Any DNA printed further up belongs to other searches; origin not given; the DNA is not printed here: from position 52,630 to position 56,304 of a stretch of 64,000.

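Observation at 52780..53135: CarB carries a C-terminal domain homologous to the allosteric (nucleotide-binding) domain of ATCase regulatory subunit PyrI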

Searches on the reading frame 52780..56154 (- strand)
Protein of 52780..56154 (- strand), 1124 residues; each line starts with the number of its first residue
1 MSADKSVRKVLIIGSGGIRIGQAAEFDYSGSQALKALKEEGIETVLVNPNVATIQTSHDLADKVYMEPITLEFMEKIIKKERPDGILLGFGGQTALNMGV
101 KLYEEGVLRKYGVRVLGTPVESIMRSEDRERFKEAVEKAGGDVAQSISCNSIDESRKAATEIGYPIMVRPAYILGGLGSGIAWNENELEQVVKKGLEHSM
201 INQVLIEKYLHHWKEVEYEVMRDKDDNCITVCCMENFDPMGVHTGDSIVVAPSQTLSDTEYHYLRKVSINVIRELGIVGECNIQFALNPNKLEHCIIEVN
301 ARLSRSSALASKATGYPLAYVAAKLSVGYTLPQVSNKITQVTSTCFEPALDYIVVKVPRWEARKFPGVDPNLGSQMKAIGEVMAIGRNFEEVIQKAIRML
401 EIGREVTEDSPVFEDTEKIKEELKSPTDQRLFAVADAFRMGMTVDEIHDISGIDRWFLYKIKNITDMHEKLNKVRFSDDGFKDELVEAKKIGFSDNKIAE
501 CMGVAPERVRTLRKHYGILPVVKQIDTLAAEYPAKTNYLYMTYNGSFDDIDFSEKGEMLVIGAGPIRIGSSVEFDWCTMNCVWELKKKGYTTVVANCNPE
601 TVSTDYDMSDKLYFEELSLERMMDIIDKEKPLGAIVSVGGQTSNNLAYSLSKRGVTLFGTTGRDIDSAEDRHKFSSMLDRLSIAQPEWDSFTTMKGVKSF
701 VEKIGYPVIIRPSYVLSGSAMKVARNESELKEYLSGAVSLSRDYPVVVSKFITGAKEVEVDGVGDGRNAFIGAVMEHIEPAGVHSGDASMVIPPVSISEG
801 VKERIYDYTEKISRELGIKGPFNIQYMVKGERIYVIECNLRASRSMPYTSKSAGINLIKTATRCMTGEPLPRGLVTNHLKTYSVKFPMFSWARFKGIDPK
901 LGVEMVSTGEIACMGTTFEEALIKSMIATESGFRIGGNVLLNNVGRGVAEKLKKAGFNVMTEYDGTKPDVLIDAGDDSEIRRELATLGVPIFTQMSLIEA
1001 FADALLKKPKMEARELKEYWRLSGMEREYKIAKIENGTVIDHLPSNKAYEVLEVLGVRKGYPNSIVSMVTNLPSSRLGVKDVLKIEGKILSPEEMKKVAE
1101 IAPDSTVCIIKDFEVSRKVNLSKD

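Call 3: search_protein_families(library=pfam, proteins=[window:52780-56154:-], max_evalue=0.01)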
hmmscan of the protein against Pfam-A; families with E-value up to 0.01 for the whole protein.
window:52780-56154:- (1124 aa): 10 families
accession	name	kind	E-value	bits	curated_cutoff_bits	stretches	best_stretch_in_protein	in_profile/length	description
PF02786.22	CPSase_L_D2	-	1.3e-114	381.4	19.8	2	128-333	1-210/211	Carbamoyl-phosphate synthase L chain, ATP binding domain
PF25596.1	CPSase_L_D1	-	3.5e-91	301.5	27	2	8-124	3-117/118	Carbamoyl phosphate synthase preATP-grasp domain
PF02787.25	CPSase_L_D3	-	1.8e-28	98.8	26.6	1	421-501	1-79/80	Carbamoyl-phosphate synthetase large chain, oligomerisation domain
PF01948.23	PyrI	-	1.2e-25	90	25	1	1030-1121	2-92/93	Aspartate carbamoyltransferase regulatory chain, allosteric domain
PF02222.28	ATP-grasp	-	5.5e-20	72.2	27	2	677-852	2-173/179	ATP-grasp domain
PF07478.18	Dala_Dala_lig_C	-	2.9e-19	69.8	24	2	695-839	26-173/204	D-ala D-ala ligase C-terminus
PF15632.11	ATPgrasp_Ter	-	4.5e-13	49.6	29.1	1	803-868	47-111/131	ATP-grasp in the biosynthetic pathway with Ter operon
PF02655.19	ATP-grasp_3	-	4.1e-07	30.7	23.2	1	669-841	2-156/160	ATP-grasp domain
PF01071.24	GARS_A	-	1.4e-06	28.8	27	1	676-769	8-105/194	Phosphoribosylglycinamide synthetase, ATP-grasp (A) domain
PF08443.16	RimK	-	0.00024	21.2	21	0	668-757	1-87/188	RimK-like ATP-grasp domain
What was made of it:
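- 53365..56154 (-): CarB catalytic core, residues 1-930: two preATP-grasp/ATP-grasp halves and the oligomerisation domain. PF25596, PF02786 (two copies each) and PF02787 (call 3).
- On CarB, carbamoyl-phosphate synthase large subunit (TIGR01369 / NF003671): PF25596 and PF02786, two stretches each, plus PF02787 at residues 421-501 (call 3).
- On PyrI, ATCase regulatory subunit (TIGR00240): 90 bits against a cutoff of 25, profile positions 2-92 of 93 (call 3).
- Checked: Pfam PF01948 (PyrI allosteric domain) matches residues 1030-1121 over profile positions 2-92 of 93 (E 1.2e-25, 90 bits, cutoff 25; call 3).
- PF01948 matches at E 1e-25 over the full profile (call 3).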

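Call 4: search_protein_families(library=ncbifam, proteins=[window:52780-56154:-], max_evalue=0.01)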
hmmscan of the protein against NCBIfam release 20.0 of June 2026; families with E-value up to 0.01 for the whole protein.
window:52780-56154:- (1124 aa): 53 families (the best 25 are shown)
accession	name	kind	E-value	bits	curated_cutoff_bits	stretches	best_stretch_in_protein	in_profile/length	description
TIGR01369.1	CPSaseII_lrg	equivalog_domain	0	1446.4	1027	1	4-978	3-985/1052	carbamoyl-phosphate synthase (glutamine-hydrolyzing) large subunit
NF003671.0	PRK05294.1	equivalog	0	1325.7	599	1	1-962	1-966/1058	carbamoyl-phosphate synthase large subunit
TIGR01235.1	pyruv_carbox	equivalog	1.4e-29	102.3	1114.45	2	643-871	86-322/1143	pyruvate carboxylase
NF006406.0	PRK08654.1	equivalog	1.6e-28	99.5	739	2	34-338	18-327/499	acetyl-CoA carboxylase biotin carboxylase subunit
NF006286.0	PRK08462.1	equivalog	5e-28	98.1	740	2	108-334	97-326/445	acetyl-CoA carboxylase biotin carboxylase subunit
NF053643.1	Ddl_archaea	equivalog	3.3e-27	95.4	500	2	37-340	18-310/367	putative pseudomurein biosynthesis ATP-grasp protein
NF006367.0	PRK08591.1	subfamily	5.7e-26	91.2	597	2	108-334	95-324/451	acetyl-CoA carboxylase biotin carboxylase subunit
TIGR00240.1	ATCase_reg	equivalog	7.7e-26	90.7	148.55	1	1027-1120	2-93/150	aspartate carbamoyltransferase regulatory subunit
NF009471.0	PRK12833.1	equivalog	2.7e-25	88.8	686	2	6-335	4-328/467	acetyl-CoA carboxylase biotin carboxylase subunit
NF009554.0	PRK12999.1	equivalog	8.2e-25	86.8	965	2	109-334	100-328/1147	pyruvate carboxylase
TIGR00514.1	accC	equivalog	1e-24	87.2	626.5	2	108-334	95-324/449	acetyl-CoA carboxylase biotin carboxylase subunit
NF005525.0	PRK07178.1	equivalog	1.8e-23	83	768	2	109-337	95-325/471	acetyl-CoA carboxylase biotin carboxylase subunit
TIGR01142.1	purT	equivalog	5.2e-22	78.3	502.15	2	619-871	51-301/380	phosphoribosylglycinamide formyltransferase 2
NF009402.0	PRK12767.1-1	equivalog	4.3e-21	75.1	218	2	29-309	15-282/329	carbamoyl phosphate synthase-like protein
TIGR01205.1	D_ala_D_alaTIGR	subfamily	7.4e-20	71.1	245.65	2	105-301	83-285/318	D-alanine--D-alanine ligase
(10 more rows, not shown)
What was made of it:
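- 52780..56154 (-): carB-pyrI_N fusion gene, 1124 codons plus stop (stop codon = 52780-52782). TIGR01369 scores 1446 bits (cutoff 1027) and NF003671 scores 1326 bits (cutoff 599) (call 4).
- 53134..53364 (-): Reduced MGS-like (native allosteric) domain, residues ~931-1007. It lacks ~43 residues, including the equivalents of E. coli K954, T977 and K993. The T1042 (ornithine-site) position is retained. The CarB models stop aligning near model position 985 of 1052 (call 4).
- On CarB, carbamoyl-phosphate synthase large subunit (TIGR01369 / NF003671): NF003671 scores 1325.7 bits against 599 (call 4).
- On PyrI, ATCase regulatory subunit (TIGR00240): 90.7 bits against a cutoff of 148.55 (call 4).
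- Closest known: PyrI, regulatory chain of class B aspartate transcarbamoylase. Different: Scores 90.7 bits against the TIGR00240 cutoff of 148.55 (call 4).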
